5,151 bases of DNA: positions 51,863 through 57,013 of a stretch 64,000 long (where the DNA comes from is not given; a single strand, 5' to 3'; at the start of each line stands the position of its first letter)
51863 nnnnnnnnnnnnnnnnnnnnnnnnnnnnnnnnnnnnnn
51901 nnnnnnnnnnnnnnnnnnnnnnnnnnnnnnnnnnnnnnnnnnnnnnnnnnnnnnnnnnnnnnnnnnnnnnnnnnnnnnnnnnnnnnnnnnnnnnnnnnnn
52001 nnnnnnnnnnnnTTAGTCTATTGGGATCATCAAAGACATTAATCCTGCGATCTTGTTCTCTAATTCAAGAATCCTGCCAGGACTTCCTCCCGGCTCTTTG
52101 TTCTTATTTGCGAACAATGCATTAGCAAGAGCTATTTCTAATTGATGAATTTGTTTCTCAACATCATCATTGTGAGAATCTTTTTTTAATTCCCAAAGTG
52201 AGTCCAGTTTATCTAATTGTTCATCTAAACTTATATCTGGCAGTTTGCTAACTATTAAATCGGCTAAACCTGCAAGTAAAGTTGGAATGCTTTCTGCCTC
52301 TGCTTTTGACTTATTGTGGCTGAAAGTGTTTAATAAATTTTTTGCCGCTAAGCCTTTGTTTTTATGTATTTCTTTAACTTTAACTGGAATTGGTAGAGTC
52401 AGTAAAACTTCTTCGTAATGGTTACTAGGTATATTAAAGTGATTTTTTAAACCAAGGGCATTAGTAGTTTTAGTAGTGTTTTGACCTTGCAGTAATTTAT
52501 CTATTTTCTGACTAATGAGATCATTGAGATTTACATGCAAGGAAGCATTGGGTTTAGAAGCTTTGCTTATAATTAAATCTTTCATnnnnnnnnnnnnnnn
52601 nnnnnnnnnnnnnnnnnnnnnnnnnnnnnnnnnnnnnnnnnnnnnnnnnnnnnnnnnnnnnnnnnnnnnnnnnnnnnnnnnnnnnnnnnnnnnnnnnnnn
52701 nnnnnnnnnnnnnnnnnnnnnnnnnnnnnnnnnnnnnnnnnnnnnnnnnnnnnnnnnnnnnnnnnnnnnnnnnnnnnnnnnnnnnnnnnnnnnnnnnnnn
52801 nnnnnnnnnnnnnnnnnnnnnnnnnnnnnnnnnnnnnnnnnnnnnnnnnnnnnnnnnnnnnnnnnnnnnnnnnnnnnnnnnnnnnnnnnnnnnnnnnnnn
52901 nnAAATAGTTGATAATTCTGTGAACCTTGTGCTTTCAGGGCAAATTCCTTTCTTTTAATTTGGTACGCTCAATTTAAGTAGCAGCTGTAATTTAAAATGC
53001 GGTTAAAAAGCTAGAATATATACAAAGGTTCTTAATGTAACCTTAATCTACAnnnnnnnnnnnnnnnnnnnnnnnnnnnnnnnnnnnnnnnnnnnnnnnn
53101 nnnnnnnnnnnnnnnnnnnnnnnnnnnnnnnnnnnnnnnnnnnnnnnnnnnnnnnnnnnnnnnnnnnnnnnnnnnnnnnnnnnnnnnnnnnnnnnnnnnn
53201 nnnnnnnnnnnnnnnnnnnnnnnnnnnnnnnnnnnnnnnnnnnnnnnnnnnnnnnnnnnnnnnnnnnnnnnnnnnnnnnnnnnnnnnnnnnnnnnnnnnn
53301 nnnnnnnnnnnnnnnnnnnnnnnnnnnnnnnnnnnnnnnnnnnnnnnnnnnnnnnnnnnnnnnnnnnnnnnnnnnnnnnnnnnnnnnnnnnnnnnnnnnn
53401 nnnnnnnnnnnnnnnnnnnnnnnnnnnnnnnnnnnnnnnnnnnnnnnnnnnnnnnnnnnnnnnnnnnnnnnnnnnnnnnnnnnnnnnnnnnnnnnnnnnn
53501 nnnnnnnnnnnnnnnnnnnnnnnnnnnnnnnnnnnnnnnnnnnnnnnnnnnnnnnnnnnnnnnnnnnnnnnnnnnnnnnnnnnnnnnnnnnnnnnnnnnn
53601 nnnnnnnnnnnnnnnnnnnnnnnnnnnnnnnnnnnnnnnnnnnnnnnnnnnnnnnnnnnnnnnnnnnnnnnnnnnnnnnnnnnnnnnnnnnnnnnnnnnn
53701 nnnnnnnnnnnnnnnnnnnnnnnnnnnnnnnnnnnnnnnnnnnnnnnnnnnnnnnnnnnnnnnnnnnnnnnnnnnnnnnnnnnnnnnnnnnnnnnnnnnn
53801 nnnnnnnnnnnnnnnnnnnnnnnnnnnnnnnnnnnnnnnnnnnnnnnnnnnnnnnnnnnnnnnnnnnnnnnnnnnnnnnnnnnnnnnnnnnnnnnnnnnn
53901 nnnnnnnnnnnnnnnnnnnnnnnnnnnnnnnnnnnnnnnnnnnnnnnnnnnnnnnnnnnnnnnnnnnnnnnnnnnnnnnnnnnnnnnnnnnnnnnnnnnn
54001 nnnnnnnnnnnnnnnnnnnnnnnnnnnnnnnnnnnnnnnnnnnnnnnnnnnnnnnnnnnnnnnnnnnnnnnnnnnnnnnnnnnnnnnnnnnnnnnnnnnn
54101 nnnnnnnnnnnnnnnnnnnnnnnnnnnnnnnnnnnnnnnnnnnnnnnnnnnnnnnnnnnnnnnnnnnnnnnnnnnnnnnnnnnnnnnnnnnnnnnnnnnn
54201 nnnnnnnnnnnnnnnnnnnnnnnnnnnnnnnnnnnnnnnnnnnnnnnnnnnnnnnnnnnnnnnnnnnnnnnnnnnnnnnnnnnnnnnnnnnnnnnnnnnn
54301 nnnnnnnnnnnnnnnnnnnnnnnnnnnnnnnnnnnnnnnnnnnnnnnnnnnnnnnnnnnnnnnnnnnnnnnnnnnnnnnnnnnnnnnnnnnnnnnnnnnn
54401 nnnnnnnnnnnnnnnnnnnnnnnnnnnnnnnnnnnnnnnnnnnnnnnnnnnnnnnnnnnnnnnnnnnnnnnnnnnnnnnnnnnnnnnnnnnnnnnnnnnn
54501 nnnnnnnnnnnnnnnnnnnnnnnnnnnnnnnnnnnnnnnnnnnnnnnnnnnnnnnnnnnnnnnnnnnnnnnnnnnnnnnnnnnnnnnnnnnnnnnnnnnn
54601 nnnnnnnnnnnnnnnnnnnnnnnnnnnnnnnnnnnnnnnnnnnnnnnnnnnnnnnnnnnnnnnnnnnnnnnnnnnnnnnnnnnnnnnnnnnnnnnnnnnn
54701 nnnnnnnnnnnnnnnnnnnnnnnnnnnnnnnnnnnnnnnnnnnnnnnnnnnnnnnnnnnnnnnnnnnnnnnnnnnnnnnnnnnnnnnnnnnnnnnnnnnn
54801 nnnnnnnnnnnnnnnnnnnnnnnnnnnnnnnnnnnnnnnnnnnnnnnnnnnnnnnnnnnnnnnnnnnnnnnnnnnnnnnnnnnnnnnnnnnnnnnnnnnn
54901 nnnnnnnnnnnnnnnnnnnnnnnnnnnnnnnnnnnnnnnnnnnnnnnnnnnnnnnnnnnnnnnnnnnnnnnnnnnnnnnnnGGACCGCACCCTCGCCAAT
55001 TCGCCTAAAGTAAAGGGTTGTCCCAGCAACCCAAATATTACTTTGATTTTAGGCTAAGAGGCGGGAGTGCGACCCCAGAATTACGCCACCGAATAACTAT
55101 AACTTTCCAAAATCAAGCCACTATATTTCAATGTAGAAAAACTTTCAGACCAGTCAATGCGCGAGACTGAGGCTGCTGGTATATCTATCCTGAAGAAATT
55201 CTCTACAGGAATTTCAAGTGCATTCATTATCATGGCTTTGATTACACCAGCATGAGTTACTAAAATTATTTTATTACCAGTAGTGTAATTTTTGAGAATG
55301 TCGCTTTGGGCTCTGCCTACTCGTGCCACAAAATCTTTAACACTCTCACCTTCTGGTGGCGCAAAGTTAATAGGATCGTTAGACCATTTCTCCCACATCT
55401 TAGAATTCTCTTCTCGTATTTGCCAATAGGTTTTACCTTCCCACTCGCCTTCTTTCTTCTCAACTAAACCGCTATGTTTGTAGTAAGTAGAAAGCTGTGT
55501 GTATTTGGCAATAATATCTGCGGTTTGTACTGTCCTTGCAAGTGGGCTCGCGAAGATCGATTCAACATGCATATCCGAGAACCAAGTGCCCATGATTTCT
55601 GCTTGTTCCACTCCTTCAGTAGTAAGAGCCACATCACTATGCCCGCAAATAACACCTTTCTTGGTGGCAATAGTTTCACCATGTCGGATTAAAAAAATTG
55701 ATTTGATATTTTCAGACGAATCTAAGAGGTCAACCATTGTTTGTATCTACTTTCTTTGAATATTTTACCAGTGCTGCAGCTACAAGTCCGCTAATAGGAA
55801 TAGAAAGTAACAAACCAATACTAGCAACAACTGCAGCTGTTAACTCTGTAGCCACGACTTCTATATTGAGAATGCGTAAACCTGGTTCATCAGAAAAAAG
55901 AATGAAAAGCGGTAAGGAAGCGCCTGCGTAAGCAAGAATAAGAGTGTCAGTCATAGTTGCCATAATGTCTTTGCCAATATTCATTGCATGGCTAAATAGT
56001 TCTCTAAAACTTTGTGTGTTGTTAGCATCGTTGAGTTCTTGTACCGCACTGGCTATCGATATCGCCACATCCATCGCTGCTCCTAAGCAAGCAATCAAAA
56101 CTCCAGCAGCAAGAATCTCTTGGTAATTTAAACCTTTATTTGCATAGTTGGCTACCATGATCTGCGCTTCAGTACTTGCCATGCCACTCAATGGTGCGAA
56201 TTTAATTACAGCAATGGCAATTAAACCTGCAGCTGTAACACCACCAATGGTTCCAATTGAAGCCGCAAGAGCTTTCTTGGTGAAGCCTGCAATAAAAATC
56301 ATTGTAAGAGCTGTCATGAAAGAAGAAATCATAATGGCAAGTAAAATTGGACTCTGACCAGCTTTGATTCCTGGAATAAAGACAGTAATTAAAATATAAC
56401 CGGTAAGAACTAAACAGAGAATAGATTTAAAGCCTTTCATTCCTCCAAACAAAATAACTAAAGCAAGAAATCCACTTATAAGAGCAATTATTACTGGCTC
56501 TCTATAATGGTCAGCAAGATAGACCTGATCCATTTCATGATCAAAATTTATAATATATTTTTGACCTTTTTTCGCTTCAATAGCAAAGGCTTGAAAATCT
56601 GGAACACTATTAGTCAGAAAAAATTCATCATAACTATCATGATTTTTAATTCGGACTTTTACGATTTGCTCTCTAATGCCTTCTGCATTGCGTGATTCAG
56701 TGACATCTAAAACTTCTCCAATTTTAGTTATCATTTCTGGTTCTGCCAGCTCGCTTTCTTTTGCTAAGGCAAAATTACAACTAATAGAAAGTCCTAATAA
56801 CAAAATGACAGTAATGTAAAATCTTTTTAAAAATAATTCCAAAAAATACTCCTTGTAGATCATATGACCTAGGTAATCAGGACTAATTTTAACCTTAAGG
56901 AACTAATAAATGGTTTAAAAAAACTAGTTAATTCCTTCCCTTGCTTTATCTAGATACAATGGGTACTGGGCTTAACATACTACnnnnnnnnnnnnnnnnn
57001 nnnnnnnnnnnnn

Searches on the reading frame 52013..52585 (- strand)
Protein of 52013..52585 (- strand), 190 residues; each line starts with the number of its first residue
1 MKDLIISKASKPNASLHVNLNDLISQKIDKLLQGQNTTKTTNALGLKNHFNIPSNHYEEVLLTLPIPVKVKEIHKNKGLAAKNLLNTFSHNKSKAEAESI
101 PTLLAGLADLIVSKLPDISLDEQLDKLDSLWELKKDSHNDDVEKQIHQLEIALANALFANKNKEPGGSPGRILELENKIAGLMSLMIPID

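Call 49: search_protein_families(library=pfam, proteins=[window:52013-52585:-], max_evalue=0.00001)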
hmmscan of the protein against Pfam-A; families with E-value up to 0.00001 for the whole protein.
window:52013-52585:- (190 aa): 0 families

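Call 72: search_protein_families(library=pfam, proteins=[window:52013-52585:-], max_evalue=0.1)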
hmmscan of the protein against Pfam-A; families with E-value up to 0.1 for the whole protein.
window:52013-52585:- (190 aa): 1 family
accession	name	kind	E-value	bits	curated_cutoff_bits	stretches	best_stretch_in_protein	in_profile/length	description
PF20265.3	LARA_dom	-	0.062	14.1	27.4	0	37-76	5-45/104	ATPase, RavA, LARA domain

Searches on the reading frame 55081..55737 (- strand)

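Call 49: search_protein_families(library=pfam, proteins=[window:55081-55737:-], max_evalue=0.00001)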
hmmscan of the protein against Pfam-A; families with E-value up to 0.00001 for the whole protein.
window:55081-55737:- (218 aa): 1 family
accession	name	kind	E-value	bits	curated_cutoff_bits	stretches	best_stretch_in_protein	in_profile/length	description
PF00300.27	His_Phos_1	-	1.7e-52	178.4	21.7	1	14-203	1-188/194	Histidine phosphatase superfamily (branch 1)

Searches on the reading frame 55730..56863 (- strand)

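Call 49: search_protein_families(library=pfam, proteins=[window:55730-56863:-], max_evalue=0.00001)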
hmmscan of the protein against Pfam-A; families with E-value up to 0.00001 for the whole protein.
window:55730-56863:- (377 aa): 1 family
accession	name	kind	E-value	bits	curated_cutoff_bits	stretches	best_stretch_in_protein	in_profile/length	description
PF07907.16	YibE_F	-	4.2e-67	226.6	27.2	1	125-363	1-240/241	YibE/F-like protein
